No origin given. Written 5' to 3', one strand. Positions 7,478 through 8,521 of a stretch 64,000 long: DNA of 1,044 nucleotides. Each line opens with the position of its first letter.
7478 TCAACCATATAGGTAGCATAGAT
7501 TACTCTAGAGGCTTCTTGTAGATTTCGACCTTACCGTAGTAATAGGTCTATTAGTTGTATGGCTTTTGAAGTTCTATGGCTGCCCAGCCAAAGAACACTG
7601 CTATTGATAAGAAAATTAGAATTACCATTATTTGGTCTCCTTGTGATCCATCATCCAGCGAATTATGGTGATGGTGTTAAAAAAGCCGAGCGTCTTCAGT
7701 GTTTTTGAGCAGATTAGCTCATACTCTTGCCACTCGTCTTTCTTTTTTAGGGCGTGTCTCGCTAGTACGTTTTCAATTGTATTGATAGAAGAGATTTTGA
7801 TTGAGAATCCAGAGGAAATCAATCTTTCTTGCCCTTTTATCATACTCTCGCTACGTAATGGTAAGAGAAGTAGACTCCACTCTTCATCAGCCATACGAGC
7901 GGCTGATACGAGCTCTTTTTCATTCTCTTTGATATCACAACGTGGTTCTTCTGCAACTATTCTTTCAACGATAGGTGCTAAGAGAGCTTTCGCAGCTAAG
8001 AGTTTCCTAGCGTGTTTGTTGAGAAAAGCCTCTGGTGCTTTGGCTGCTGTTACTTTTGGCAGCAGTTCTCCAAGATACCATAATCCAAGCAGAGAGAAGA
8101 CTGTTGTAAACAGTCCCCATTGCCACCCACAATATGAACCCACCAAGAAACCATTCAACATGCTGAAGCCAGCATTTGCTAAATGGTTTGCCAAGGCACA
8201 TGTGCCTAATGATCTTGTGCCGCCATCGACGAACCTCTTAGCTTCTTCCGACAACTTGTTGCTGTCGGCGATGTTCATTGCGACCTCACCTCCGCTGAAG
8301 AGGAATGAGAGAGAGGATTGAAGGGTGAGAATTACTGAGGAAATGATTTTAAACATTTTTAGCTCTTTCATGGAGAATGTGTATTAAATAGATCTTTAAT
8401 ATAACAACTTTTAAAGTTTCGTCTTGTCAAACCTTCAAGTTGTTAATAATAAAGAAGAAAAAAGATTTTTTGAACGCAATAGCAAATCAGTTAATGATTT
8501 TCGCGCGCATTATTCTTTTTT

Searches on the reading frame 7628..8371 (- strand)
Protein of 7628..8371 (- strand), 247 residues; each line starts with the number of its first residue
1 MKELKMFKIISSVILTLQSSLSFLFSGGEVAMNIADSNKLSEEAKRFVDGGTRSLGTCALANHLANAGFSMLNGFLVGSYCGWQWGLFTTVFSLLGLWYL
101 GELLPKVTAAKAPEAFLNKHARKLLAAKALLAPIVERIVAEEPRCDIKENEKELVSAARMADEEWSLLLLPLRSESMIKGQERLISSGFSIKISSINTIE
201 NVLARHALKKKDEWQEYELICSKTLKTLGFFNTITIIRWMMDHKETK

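Call 18: search_protein_families(library=pfam, proteins=[window:7628-8371:-], max_evalue=0.01)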
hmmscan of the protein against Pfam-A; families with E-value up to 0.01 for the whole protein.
window:7628-8371:- (247 aa): 1 family
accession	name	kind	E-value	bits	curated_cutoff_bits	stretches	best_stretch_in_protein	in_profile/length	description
PF01595.25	CNNM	-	2.1e-08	34.5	28.4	1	17-135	5-135/181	Cyclin M transmembrane N-terminal domain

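Call 69: search_protein_families(library=phrogs, proteins=[window:7628-8371:-], max_evalue=0.01)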
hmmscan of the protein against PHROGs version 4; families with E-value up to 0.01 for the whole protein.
window:7628-8371:- (247 aa): 0 families
